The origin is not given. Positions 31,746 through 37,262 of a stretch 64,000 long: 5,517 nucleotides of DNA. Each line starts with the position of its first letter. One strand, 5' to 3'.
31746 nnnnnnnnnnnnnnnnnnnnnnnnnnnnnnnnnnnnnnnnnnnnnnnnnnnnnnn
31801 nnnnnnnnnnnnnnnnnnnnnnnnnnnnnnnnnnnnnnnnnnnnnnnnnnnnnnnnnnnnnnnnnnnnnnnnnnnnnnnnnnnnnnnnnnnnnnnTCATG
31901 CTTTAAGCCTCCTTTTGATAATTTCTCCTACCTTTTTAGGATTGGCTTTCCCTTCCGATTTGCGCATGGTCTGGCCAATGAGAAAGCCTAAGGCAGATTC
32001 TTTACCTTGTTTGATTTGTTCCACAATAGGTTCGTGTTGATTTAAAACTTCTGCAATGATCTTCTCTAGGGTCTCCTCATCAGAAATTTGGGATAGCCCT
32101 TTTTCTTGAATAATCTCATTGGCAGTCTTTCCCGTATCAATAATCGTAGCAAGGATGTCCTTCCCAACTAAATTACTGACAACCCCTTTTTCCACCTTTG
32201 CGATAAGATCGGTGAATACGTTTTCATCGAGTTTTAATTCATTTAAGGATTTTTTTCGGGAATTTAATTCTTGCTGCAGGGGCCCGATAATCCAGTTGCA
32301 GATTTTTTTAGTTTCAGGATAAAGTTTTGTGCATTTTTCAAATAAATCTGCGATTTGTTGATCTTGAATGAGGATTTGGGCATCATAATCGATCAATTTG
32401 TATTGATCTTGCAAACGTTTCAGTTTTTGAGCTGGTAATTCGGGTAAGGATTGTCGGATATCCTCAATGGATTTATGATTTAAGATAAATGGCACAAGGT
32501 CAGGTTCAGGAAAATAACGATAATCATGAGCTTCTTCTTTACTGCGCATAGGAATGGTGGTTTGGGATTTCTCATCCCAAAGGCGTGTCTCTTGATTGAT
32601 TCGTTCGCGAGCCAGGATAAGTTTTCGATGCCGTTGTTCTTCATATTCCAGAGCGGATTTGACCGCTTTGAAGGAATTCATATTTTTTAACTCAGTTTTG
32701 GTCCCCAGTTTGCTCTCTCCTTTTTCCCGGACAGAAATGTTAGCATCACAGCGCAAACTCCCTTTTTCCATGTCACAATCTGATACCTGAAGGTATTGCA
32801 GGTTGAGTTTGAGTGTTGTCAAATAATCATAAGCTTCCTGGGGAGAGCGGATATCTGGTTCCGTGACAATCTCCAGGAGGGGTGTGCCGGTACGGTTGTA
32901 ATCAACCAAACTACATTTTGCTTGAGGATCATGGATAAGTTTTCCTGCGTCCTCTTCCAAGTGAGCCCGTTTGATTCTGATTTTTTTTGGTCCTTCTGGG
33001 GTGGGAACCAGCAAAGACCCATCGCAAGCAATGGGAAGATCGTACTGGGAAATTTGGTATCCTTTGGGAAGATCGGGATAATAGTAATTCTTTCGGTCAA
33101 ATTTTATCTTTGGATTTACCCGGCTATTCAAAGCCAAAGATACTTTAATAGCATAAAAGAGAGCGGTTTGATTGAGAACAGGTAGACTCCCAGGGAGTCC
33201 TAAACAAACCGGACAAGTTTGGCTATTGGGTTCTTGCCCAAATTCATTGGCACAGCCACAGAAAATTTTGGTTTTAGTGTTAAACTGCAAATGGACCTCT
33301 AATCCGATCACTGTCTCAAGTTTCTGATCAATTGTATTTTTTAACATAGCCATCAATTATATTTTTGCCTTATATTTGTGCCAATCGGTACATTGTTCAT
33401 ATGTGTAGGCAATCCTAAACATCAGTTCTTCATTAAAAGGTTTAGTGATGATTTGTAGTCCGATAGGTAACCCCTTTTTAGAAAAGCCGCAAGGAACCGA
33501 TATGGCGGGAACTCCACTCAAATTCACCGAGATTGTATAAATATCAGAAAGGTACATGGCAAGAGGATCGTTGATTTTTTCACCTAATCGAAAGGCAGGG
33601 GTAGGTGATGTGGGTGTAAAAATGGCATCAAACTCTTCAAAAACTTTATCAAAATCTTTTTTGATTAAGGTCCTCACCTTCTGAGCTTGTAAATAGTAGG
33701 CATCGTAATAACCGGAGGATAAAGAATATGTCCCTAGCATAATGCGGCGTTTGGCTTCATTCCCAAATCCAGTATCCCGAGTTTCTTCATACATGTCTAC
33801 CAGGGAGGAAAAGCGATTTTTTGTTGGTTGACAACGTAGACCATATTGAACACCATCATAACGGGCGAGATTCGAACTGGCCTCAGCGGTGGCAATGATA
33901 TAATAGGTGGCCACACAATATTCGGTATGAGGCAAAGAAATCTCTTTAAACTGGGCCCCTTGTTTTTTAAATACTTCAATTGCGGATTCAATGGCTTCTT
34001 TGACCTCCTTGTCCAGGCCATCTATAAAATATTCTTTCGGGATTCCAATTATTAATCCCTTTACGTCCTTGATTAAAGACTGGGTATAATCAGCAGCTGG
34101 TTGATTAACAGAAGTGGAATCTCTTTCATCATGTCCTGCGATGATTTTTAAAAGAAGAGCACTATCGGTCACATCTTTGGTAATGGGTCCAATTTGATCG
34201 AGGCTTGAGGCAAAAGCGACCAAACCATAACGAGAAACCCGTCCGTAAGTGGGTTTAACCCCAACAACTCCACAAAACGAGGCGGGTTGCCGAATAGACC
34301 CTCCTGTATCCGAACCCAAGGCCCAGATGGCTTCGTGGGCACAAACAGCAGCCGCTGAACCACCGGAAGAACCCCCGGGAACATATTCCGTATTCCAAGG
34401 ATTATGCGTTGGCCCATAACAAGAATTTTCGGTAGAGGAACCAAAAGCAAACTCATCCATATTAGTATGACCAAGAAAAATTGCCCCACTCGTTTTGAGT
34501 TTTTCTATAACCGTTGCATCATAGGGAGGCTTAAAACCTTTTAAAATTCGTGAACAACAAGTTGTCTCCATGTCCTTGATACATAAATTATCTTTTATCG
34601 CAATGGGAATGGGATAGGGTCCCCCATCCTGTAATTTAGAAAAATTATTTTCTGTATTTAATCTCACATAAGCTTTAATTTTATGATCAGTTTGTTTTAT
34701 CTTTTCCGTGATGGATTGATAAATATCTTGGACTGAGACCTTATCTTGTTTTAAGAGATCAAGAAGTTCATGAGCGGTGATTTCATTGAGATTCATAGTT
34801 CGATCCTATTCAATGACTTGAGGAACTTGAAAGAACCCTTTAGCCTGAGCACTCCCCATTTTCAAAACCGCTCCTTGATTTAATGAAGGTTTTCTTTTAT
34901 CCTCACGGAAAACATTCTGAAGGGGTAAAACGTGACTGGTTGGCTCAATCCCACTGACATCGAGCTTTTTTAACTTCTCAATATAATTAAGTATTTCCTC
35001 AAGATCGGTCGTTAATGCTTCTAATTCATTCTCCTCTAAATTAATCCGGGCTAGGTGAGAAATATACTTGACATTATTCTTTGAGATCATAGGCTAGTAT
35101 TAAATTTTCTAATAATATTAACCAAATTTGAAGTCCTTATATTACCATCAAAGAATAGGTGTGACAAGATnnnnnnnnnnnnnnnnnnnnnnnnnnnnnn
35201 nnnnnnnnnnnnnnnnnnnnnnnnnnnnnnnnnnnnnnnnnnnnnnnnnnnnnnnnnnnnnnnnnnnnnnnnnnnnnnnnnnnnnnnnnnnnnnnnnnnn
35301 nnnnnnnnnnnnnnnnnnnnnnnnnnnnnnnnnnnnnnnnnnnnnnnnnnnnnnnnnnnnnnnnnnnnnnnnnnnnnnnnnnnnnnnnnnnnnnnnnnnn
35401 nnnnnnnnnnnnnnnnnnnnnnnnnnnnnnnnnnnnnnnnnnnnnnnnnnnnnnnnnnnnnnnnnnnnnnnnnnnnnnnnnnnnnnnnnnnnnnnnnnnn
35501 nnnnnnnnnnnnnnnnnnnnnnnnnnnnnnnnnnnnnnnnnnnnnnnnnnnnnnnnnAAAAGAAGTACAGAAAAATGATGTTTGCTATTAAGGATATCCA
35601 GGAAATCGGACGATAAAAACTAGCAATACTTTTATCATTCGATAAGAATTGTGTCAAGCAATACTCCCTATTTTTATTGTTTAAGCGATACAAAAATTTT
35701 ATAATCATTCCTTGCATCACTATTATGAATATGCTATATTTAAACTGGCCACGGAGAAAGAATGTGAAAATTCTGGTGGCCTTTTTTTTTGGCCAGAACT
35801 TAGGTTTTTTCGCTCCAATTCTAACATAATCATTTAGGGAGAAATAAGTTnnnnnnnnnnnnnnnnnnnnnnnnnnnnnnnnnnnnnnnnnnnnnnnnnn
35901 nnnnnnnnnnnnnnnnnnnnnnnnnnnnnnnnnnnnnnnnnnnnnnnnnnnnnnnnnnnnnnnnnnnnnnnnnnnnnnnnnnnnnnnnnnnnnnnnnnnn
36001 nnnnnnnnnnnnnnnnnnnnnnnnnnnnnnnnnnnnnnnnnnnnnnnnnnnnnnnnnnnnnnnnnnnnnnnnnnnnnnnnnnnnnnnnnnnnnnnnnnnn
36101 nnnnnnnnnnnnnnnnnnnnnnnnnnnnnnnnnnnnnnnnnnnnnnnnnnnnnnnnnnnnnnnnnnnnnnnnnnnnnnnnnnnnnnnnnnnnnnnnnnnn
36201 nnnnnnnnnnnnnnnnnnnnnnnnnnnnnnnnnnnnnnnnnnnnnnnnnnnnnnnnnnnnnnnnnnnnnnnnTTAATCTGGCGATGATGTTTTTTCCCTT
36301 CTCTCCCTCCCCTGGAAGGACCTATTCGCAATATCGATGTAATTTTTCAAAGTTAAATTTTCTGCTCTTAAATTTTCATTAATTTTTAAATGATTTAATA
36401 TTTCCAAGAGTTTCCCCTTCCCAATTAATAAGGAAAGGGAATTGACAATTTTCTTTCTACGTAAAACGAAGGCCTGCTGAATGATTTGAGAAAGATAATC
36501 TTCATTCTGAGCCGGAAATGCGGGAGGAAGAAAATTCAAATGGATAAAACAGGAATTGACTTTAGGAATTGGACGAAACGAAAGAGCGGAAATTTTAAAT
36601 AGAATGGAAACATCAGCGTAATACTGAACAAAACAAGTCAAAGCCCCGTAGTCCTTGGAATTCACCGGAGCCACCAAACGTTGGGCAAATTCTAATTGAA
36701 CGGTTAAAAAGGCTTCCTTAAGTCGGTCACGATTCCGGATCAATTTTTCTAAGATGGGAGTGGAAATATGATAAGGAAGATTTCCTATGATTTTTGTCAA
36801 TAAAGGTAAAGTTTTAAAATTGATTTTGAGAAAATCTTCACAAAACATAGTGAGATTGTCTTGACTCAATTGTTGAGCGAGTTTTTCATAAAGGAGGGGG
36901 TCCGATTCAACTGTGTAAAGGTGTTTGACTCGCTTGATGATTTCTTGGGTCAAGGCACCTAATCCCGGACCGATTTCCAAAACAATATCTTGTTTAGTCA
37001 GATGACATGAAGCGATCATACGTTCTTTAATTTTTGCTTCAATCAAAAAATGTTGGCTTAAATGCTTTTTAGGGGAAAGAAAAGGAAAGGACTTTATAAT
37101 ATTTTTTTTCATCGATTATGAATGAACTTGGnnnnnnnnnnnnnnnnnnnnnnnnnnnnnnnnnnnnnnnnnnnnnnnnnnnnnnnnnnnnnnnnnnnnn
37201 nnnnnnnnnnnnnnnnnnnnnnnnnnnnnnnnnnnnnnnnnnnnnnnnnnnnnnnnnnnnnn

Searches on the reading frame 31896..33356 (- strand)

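Call 72: search_protein_families(library=pfam, proteins=[window:31896-33356:-], max_evalue=0.00001)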
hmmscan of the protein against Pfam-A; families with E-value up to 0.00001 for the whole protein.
window:31896-33356:- (486 aa): 2 families
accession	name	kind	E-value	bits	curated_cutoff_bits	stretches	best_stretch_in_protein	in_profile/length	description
PF02934.20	GatB_N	-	1.3e-121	405.4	23.4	1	15-297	1-276/277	GatB/GatE catalytic domain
PF02637.23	GatB_Yqey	-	3.8e-44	150.6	27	1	337-484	1-148/148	GatB domain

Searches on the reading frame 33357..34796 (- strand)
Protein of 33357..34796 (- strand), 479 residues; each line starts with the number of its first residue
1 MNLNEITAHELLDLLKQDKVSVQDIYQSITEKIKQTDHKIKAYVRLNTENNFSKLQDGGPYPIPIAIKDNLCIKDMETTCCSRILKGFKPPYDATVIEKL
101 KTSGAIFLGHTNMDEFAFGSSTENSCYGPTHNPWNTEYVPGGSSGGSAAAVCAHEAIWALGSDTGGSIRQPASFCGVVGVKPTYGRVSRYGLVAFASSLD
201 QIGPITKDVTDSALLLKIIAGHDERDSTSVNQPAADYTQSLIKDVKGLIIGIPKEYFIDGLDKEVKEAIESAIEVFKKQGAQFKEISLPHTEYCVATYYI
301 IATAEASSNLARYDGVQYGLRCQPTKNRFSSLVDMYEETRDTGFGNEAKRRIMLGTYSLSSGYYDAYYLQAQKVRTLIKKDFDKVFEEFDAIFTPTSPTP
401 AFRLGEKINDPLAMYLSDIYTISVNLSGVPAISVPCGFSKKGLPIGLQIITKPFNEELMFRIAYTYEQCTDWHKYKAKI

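Call 72: search_protein_families(library=pfam, proteins=[window:33357-34796:-], max_evalue=0.00001)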
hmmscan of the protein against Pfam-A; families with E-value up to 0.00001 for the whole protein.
window:33357-34796:- (479 aa): 1 family
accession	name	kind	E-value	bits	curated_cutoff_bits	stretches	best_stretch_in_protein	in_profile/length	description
PF01425.27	Amidase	-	7.8e-153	510.1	27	1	61-458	48-443/445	Amidase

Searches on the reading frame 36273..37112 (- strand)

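Call 73: search_protein_families(library=pfam, proteins=[window:36273-37112:-], max_evalue=0.00001)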
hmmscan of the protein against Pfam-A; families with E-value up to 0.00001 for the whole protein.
window:36273-37112:- (279 aa): 1 family
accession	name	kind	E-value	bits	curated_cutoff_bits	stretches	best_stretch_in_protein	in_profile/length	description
PF00398.26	RrnaAD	-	2.3e-55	187.9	24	1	15-264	5-260/263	Ribosomal RNA adenine dimethylase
